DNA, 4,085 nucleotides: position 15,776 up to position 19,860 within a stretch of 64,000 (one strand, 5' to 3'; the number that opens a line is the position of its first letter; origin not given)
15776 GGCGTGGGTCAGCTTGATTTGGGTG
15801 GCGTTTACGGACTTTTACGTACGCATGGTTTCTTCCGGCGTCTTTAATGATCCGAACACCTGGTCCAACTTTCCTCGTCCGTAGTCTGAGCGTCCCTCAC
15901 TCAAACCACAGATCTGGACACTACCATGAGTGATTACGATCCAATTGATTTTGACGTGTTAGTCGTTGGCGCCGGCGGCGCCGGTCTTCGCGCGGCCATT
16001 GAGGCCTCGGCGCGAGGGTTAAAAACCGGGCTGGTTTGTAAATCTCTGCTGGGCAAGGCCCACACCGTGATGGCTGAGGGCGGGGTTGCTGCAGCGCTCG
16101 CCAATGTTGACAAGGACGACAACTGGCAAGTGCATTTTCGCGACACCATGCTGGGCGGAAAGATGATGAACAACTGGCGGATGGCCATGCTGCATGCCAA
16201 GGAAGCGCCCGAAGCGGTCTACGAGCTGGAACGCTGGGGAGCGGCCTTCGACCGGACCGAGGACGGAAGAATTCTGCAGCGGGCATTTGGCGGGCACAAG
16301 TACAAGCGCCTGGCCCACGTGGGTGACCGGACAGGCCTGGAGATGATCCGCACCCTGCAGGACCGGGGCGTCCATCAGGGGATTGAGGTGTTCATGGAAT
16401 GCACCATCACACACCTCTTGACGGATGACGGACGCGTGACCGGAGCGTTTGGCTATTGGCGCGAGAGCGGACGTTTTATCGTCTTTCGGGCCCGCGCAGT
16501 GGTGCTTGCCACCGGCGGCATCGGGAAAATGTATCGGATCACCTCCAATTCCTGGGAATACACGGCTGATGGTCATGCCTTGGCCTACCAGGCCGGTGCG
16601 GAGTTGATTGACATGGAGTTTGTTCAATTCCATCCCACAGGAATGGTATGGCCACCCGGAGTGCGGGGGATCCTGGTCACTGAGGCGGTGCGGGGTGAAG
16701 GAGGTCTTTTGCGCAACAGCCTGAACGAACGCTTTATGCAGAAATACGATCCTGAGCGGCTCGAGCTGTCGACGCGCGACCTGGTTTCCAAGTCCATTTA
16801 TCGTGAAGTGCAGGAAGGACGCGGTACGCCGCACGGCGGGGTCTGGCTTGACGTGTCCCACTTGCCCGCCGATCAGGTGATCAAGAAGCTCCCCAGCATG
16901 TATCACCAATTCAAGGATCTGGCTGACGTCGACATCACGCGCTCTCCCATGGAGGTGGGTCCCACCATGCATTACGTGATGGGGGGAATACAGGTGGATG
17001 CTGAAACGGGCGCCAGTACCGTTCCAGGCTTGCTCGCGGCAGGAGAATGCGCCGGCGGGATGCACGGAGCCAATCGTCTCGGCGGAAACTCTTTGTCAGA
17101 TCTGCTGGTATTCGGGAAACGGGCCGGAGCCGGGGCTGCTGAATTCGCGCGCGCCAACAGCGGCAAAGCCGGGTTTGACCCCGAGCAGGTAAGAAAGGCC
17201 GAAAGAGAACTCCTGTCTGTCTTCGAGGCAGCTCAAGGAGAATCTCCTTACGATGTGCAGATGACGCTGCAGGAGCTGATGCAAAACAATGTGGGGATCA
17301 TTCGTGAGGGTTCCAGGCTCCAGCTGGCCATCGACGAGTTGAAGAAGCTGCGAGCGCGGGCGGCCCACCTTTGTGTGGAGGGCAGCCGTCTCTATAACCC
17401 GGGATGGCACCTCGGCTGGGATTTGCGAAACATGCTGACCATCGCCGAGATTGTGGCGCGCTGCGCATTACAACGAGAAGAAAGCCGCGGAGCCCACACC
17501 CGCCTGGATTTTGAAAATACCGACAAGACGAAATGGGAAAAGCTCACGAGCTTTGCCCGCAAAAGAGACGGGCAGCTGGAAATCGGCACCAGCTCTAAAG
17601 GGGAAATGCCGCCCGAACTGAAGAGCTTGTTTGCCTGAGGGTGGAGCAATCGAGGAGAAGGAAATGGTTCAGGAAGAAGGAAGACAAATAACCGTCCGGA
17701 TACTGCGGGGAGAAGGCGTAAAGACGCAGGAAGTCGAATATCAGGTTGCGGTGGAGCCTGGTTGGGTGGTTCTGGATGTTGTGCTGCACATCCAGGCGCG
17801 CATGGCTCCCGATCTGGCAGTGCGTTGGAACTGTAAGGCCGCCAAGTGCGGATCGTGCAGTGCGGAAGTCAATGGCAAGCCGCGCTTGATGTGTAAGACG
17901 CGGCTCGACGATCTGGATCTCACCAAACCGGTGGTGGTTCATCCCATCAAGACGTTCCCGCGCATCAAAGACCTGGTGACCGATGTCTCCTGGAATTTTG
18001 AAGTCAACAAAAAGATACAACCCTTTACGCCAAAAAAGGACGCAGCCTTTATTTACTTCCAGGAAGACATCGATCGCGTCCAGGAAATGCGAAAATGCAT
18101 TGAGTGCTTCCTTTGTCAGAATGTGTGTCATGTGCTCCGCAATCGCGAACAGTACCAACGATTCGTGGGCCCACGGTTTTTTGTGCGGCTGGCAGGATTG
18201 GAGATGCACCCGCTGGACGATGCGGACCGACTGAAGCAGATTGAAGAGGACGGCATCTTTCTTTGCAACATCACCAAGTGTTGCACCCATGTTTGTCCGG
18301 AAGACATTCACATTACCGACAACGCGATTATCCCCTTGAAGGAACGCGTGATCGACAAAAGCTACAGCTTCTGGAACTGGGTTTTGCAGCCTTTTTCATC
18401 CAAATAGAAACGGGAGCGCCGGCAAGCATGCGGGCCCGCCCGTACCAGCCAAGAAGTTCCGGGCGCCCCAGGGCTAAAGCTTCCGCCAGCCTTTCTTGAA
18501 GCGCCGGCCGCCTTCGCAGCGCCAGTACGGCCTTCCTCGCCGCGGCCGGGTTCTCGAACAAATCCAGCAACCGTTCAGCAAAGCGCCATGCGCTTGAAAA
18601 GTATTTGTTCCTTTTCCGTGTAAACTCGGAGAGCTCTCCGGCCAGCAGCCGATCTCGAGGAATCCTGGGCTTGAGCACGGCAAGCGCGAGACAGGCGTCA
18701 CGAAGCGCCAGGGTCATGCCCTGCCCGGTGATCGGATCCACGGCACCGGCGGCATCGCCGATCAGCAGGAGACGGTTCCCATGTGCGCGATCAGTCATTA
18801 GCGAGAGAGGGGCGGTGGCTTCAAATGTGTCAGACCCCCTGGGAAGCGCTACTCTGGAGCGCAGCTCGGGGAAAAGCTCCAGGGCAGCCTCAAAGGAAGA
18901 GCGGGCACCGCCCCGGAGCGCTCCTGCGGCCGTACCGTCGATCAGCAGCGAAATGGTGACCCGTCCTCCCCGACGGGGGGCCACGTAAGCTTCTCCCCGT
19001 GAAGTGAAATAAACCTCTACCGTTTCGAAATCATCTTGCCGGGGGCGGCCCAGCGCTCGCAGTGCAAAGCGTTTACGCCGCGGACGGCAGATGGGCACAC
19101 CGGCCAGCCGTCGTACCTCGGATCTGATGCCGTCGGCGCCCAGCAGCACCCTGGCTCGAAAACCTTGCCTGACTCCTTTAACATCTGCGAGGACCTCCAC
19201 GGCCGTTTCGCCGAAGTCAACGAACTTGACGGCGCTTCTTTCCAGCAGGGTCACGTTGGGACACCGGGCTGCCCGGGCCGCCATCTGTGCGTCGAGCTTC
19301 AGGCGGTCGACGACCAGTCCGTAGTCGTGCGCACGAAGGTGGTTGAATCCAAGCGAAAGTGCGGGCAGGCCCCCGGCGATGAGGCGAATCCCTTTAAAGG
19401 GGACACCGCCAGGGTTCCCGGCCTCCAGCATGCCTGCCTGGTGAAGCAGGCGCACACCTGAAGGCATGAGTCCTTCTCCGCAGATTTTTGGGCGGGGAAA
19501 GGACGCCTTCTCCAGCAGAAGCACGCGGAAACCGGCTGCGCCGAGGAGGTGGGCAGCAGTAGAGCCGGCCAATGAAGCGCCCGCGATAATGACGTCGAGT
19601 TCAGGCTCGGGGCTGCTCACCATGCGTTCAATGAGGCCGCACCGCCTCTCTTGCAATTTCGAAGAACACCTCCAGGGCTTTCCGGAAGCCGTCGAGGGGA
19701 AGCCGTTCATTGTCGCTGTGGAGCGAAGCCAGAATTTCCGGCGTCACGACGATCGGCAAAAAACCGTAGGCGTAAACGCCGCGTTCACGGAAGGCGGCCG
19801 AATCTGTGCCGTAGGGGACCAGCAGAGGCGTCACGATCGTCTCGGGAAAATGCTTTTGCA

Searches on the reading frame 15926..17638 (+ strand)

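Call 40: search_protein_families(library=pfam, proteins=[window:15926-17638:+], max_evalue=0.001)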
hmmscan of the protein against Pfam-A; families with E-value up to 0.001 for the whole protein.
window:15926-17638:+ (570 aa): 7 families
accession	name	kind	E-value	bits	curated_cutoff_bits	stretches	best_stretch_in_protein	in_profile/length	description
PF00890.30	FAD_binding_2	-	1.5e-92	311.4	20.4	1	10-390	1-414/414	FAD binding domain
PF02910.25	Succ_DH_flav_C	-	2.3e-26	92.7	20.8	1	447-553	3-111/130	Fumarate reductase flavoprotein C-term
PF12831.13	FAD_oxidored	-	2.2e-07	31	27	0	10-38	1-29/416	FAD dependent oxidoreductase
PF07992.20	Pyr_redox_2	-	7.8e-07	29.2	26.1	1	9-197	1-108/291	Pyridine nucleotide-disulphide oxidoreductase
PF03486.20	HI0933_like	-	2.1e-06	27.8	50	0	10-39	2-31/244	HI0933-like protein Rossmann domain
PF01266.30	DAO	-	2.3e-06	27.8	27.9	1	10-198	1-204/353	FAD dependent oxidoreductase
PF01134.28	GIDA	-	0.00062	19.4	22.1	0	10-55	1-29/391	Glucose inhibited division protein A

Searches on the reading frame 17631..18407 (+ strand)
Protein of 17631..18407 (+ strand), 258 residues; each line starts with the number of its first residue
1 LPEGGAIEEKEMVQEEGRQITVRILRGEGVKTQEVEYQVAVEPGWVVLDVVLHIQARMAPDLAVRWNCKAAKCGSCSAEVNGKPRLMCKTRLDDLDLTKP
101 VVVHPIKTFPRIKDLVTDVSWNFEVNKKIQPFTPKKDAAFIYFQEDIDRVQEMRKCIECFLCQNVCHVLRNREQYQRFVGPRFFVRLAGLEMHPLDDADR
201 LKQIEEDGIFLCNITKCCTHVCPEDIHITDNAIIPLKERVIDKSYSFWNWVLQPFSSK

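Call 40: search_protein_families(library=pfam, proteins=[window:17631-18407:+], max_evalue=0.001)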
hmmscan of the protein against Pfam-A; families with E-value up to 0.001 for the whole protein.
window:17631-18407:+ (258 aa): 3 families
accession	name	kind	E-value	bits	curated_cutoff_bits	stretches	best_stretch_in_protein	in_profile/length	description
PF13085.11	Fer2_3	-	7.7e-21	74.6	27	1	31-120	15-103/107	2Fe-2S iron-sulfur cluster binding domain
PF13183.11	Fer4_8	-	2.7e-09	37.9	27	1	152-226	1-68/68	4Fe-4S dicluster domain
PF13187.11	Fer4_9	-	0.00037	20.9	27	0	154-167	35-48/52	4Fe-4S dicluster domain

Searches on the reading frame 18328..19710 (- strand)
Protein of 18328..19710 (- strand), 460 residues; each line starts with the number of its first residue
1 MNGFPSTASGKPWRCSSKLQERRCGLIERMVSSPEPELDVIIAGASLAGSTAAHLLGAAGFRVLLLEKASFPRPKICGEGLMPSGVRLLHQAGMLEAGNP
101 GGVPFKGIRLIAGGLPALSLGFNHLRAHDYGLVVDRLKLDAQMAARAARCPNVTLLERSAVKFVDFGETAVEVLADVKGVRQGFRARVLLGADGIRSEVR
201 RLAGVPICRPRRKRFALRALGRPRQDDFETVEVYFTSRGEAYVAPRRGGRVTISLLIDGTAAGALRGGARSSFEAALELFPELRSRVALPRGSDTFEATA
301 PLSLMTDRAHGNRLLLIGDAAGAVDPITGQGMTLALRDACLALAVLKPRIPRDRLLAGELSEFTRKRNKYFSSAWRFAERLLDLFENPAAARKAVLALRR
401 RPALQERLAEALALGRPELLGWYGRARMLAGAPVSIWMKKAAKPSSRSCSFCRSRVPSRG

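Call 8: search_protein_families(library=pfam, proteins=[window:18328-19710:-])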
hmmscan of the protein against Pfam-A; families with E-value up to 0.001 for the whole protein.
window:18328-19710:- (460 aa): 5 families
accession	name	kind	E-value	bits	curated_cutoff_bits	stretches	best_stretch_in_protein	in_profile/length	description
PF01494.25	FAD_binding_3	-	5.2e-26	92.1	22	1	37-341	1-313/349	FAD binding domain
PF08491.16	SE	-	3.2e-06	26.8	20.1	1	304-386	122-206/276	Squalene epoxidase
PF01266.30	DAO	-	1.7e-05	25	27.9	0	39-71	1-33/353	FAD dependent oxidoreductase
PF04820.20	Trp_halogenase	-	2.4e-05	23.9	21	0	39-91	1-56/458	Tryptophan halogenase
PF13450.12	NAD_binding_8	-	0.00013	22.6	21.9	1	42-70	1-29/68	NAD(P)-binding Rossmann-like domain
